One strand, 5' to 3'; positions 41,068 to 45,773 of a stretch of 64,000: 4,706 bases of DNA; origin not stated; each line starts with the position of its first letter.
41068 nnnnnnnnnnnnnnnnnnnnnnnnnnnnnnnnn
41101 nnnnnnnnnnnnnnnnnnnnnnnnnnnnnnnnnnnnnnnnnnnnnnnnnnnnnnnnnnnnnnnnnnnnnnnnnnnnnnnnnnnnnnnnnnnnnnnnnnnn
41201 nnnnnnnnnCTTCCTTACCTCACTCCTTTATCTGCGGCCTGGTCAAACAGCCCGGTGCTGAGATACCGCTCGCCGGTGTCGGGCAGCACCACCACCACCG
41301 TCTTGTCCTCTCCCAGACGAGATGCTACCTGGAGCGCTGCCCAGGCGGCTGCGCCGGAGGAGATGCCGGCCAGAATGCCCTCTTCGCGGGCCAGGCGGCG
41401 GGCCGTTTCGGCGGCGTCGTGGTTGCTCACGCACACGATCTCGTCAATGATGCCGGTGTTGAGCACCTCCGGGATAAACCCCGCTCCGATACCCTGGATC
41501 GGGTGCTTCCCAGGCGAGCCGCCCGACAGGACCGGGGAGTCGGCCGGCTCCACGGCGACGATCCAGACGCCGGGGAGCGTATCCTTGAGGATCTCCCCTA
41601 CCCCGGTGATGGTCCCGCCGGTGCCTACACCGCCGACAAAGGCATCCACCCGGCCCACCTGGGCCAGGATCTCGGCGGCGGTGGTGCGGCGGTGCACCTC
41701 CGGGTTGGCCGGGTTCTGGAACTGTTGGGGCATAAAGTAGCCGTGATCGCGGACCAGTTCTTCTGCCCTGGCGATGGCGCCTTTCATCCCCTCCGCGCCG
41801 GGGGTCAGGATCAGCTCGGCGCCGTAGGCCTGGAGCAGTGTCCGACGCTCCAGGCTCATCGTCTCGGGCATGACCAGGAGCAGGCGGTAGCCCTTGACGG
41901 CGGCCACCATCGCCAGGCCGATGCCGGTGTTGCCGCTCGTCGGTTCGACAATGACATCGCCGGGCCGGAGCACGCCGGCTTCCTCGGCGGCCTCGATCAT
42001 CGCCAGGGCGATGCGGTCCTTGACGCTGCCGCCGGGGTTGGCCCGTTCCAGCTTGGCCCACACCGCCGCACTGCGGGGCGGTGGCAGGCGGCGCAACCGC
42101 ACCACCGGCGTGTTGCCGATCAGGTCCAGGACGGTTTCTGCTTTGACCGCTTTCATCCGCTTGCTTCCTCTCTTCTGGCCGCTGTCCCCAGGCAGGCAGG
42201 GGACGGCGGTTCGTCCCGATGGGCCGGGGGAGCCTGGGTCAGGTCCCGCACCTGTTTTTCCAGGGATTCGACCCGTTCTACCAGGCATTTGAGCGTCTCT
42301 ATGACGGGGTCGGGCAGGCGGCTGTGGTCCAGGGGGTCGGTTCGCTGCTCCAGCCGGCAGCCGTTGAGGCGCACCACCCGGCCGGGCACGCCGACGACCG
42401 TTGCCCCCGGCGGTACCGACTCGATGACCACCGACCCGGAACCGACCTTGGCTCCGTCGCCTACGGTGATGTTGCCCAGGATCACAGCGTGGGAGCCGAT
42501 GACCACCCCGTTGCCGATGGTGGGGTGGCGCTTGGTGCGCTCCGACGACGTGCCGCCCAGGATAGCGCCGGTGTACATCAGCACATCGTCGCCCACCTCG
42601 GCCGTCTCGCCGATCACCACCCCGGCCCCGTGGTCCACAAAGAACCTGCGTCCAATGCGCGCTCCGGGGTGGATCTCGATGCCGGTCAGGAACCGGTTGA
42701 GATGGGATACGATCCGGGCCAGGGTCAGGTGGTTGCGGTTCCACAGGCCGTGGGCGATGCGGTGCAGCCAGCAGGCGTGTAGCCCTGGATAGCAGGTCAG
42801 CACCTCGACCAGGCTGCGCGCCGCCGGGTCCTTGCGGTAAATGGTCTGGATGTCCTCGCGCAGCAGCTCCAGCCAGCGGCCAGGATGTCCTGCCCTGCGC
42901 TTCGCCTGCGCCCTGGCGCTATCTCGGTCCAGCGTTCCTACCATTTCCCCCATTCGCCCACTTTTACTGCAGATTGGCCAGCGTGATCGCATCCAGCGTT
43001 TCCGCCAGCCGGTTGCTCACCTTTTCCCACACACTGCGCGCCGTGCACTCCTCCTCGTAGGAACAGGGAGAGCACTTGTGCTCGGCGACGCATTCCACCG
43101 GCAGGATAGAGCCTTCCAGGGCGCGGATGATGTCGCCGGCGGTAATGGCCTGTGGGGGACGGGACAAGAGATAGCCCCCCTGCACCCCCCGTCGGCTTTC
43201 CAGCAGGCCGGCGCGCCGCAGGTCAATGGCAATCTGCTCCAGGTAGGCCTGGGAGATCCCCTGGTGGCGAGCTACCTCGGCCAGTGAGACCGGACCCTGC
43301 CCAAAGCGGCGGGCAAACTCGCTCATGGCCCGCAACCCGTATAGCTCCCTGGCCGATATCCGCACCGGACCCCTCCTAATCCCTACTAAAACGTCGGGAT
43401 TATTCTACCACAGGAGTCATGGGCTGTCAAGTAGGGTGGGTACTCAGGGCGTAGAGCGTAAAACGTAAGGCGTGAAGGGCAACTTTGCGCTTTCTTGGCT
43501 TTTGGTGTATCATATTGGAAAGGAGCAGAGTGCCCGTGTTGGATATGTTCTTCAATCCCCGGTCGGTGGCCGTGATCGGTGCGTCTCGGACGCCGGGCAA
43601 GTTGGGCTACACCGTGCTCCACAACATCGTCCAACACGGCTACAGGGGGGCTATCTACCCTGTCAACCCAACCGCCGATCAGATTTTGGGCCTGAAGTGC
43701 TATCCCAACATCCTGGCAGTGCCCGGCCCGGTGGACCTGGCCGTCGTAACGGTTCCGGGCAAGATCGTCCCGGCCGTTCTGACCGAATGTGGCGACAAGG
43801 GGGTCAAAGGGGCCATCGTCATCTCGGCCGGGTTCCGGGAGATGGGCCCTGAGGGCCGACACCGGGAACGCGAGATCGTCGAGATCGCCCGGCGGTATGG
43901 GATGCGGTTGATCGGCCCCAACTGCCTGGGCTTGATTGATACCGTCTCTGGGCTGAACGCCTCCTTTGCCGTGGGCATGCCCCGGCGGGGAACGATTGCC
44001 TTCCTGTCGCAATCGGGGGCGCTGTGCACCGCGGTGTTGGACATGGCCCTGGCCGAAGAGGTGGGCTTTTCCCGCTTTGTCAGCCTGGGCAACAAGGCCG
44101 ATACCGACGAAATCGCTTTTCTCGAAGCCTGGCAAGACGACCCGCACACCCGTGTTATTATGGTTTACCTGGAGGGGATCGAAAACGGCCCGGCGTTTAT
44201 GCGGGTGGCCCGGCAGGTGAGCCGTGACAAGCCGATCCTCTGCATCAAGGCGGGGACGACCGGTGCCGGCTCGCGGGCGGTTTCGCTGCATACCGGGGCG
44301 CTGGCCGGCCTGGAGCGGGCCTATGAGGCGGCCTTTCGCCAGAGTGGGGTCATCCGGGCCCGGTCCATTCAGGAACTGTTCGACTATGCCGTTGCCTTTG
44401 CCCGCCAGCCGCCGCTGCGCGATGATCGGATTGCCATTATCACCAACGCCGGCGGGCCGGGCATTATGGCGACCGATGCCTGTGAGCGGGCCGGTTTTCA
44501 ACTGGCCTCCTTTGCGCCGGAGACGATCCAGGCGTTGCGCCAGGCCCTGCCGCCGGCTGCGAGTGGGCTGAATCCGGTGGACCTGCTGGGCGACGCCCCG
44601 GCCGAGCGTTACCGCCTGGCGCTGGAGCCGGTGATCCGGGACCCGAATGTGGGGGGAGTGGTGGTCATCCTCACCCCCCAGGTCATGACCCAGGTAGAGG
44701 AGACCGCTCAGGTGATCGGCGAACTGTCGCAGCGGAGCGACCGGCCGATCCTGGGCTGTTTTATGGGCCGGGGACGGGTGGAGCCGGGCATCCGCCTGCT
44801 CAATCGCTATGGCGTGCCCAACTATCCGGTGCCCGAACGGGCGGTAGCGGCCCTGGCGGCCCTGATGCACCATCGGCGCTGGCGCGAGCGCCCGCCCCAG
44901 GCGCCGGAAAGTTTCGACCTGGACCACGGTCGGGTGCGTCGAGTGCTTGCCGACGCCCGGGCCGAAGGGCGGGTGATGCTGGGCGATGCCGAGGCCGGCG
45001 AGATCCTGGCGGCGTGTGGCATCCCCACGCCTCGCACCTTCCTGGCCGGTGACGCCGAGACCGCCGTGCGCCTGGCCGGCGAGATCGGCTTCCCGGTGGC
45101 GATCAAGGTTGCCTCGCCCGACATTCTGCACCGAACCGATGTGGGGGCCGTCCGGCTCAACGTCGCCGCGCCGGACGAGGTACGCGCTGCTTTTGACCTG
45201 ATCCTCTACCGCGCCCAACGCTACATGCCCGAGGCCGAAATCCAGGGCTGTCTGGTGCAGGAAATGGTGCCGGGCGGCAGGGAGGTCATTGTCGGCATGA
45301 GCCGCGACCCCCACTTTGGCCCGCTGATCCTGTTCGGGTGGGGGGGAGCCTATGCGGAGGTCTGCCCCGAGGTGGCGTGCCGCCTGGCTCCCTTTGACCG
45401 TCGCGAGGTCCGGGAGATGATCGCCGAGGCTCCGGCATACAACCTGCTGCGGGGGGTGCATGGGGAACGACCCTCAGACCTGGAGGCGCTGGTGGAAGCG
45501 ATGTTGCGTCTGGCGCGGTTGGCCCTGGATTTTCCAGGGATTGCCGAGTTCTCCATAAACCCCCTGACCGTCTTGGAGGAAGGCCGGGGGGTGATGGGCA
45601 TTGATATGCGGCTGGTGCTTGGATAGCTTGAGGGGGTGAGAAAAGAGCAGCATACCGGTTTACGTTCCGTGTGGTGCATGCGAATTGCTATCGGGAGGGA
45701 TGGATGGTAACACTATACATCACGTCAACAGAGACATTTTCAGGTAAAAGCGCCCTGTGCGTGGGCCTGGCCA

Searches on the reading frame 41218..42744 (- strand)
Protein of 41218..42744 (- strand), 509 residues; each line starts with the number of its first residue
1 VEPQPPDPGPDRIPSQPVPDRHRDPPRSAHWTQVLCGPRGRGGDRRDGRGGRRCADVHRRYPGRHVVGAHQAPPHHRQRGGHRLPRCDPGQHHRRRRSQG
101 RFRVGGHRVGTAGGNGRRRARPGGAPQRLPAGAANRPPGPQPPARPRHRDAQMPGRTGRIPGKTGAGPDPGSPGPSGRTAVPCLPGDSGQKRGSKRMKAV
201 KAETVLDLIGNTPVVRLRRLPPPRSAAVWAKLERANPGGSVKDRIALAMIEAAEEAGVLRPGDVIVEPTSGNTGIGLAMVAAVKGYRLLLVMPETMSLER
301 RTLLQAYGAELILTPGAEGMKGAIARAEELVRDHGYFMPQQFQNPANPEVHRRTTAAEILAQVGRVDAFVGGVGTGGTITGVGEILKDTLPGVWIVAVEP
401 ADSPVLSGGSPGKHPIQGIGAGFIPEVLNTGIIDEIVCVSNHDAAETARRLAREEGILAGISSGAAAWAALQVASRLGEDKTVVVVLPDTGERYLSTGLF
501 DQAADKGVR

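Call 25: search_protein_families(library=pfam, proteins=[window:41218-42744:-], max_evalue=0.00001)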
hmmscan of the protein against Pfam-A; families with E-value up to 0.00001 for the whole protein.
window:41218-42744:- (509 aa): 1 family
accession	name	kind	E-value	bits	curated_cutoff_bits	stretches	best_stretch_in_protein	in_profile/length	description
PF00291.31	PALP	-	1.2e-77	261.6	35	1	206-489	2-295/295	Pyridoxal-phosphate dependent enzyme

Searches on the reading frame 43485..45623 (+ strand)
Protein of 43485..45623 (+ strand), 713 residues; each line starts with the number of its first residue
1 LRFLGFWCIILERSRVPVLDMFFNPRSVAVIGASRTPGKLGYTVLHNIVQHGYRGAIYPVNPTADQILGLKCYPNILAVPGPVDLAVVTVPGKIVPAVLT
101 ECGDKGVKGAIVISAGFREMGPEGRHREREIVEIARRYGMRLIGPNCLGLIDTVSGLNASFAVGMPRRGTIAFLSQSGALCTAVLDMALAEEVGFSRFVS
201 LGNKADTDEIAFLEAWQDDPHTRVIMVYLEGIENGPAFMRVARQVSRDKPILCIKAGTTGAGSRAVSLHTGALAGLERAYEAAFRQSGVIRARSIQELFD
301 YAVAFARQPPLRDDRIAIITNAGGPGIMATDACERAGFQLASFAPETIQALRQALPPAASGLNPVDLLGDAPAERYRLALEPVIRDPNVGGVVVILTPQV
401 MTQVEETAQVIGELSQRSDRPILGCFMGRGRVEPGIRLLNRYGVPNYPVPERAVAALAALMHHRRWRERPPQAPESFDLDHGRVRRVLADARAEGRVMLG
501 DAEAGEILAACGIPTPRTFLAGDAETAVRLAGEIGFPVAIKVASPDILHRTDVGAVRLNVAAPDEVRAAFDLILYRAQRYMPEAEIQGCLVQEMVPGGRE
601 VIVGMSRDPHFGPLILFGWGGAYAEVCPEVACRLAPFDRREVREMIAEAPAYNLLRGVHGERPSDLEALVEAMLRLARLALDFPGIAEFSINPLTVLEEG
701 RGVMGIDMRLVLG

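Call 25: search_protein_families(library=pfam, proteins=[window:43485-45623:+], max_evalue=0.00001)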
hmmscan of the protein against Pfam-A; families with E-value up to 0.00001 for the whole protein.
window:43485-45623:+ (713 aa): 5 families
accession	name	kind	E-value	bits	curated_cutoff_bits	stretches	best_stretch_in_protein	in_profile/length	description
PF13549.11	ATP-grasp_5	-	7.8e-75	251.5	27.6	1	491-712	2-221/221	ATP-grasp domain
PF13607.11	Succ_CoA_lig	-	7.8e-54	181.6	27.4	1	168-304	1-137/138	Succinyl-CoA ligase like flavodoxin domain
PF13380.12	CoA_binding_2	-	2.9e-28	99.1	22.8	1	26-150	1-113/116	CoA binding domain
PF19045.5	Ligase_CoA_2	-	1.3e-15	58.3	23.7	1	317-463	2-154/162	Ligase-CoA domain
PF02629.25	CoA_binding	-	2.6e-14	54.2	22.3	1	25-116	3-97/97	CoA binding domain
